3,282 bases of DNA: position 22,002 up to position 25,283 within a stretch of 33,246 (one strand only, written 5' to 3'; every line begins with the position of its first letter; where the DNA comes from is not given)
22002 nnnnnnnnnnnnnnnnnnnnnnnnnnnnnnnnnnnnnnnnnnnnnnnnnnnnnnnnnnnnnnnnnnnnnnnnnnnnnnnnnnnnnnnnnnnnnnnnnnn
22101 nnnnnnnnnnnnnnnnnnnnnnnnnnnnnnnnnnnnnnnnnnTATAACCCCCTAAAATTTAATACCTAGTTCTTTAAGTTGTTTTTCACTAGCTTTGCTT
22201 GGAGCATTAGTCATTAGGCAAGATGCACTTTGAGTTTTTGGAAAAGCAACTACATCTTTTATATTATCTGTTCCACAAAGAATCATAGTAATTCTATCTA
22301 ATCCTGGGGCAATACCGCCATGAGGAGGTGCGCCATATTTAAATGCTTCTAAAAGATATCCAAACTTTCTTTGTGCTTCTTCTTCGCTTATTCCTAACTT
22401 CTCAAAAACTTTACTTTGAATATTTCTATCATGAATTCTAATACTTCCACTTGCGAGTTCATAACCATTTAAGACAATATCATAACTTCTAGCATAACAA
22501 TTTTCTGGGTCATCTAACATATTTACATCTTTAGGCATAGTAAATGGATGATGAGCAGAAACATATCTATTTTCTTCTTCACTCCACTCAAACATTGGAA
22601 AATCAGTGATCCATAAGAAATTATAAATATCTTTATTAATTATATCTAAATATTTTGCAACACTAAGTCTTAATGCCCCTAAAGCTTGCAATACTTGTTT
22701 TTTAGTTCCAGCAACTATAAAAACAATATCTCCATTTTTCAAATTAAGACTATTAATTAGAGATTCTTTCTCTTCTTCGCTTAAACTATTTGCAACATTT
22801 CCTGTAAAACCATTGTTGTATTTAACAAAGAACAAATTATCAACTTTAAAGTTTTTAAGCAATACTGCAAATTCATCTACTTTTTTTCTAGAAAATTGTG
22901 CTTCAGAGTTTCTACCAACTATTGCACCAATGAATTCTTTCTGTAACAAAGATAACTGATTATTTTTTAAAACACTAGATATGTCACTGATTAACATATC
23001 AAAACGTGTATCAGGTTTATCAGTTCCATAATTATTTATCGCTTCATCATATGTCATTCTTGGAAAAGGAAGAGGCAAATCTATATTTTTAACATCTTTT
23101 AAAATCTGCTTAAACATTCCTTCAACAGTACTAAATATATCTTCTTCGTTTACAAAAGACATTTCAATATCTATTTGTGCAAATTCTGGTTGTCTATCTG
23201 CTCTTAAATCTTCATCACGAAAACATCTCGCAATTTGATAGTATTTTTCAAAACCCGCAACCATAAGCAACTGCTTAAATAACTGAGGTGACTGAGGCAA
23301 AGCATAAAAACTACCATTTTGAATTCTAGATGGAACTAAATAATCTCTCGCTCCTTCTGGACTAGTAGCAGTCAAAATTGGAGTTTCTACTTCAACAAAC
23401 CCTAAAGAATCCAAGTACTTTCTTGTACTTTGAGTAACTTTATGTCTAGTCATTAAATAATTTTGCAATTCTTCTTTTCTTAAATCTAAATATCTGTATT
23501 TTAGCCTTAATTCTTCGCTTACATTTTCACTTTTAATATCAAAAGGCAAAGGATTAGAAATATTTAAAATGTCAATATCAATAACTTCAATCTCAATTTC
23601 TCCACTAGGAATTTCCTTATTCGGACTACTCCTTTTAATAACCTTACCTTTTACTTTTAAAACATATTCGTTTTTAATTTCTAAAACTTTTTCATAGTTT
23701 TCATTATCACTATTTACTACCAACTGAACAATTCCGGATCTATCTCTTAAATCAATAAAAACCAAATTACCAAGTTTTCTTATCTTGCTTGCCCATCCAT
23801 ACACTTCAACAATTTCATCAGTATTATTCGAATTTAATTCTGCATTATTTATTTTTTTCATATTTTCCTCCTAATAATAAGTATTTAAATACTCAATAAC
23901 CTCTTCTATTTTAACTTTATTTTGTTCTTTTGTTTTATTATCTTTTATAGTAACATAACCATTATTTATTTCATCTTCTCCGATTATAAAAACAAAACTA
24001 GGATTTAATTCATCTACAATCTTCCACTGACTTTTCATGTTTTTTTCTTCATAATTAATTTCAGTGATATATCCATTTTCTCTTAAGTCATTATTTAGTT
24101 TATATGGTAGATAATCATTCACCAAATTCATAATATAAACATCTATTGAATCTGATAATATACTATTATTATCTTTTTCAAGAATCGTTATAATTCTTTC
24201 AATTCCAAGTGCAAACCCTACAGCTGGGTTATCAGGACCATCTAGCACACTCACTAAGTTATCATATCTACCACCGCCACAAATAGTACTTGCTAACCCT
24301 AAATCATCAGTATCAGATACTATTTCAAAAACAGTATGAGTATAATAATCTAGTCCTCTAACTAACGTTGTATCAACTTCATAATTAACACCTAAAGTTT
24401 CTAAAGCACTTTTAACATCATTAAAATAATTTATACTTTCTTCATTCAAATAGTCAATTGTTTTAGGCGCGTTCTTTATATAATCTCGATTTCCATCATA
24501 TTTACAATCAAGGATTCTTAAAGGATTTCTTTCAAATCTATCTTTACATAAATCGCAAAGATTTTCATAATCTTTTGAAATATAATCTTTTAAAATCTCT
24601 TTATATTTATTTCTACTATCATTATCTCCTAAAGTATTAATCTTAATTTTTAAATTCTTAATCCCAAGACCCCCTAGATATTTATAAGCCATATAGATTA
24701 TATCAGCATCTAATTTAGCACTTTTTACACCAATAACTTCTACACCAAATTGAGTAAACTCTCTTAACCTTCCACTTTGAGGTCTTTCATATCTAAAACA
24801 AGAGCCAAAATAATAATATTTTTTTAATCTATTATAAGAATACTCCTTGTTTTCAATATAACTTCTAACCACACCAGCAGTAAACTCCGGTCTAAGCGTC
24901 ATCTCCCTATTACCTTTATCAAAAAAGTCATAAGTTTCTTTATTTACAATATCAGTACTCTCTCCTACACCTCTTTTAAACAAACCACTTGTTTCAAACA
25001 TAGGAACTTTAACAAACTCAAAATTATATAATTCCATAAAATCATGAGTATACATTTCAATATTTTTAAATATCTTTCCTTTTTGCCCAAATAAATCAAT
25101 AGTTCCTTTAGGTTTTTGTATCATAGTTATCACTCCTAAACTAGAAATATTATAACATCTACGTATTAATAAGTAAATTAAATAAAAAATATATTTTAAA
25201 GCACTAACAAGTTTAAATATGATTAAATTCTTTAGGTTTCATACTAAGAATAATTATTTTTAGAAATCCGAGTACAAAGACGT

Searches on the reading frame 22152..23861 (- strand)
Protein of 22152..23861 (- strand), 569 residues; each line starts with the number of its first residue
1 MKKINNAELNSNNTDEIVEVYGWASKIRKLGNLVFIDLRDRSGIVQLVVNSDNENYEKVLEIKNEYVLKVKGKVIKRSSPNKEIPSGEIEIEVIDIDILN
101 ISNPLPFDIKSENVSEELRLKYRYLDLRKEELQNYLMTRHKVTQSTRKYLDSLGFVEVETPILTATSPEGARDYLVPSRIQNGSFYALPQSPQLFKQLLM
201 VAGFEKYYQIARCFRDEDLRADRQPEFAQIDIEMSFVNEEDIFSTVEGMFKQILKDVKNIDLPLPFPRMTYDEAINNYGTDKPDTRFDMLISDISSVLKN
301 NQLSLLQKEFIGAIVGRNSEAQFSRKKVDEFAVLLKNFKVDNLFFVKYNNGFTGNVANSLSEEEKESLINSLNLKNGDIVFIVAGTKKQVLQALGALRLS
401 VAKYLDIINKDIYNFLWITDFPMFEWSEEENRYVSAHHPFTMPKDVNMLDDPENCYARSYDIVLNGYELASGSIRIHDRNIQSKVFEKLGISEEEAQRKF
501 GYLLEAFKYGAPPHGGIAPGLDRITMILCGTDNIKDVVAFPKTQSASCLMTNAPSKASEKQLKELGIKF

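Call 40: search_protein_families(library=pfam, proteins=[window:22152-23861:-], max_evalue=0.00001)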
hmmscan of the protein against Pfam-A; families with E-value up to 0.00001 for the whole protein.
window:22152-23861:- (569 aa): 3 families
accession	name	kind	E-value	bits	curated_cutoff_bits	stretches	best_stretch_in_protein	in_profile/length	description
PF00152.25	tRNA-synt_2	-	7.4e-128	426.4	25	1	115-544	1-308/308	tRNA synthetases class II (D, K and N)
PF01336.31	tRNA_anti-codon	-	4.6e-15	55.7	27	1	18-98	1-74/75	OB-fold nucleic acid binding domain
PF02938.19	GAD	-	7.1e-14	52.3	23.4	1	307-394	7-95/95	GAD domain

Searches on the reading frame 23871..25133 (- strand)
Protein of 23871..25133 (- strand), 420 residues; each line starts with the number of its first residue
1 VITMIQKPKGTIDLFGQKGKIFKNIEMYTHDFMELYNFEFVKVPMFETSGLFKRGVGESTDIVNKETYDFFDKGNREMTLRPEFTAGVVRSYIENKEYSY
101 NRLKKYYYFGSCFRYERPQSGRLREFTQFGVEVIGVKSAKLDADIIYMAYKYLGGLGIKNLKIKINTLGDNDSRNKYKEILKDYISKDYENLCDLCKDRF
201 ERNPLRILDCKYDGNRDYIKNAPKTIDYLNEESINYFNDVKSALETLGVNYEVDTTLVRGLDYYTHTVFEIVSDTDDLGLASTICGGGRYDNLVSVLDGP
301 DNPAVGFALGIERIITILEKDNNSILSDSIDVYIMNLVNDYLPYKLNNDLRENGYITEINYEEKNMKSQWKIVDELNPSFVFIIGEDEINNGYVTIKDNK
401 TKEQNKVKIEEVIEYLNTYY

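Call 40: search_protein_families(library=pfam, proteins=[window:23871-25133:-], max_evalue=0.00001)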
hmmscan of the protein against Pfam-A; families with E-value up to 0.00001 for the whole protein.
window:23871-25133:- (420 aa): 4 families
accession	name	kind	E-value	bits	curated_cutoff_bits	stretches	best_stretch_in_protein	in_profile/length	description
PF13393.11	tRNA-synt_His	-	3.5e-44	151.7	25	1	22-314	13-308/308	Histidyl-tRNA synthetase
PF03129.25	HGTP_anticodon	-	1.3e-14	54.5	21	1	331-417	1-92/94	Anticodon binding domain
PF00587.30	tRNA-synt_2b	-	1.4e-12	48.5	29.3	1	68-318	1-175/179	tRNA synthetase class II core domain (G, H, P, S and T)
PF00152.25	tRNA-synt_2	-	4.6e-06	26.4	25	0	103-321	91-295/308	tRNA synthetases class II (D, K and N)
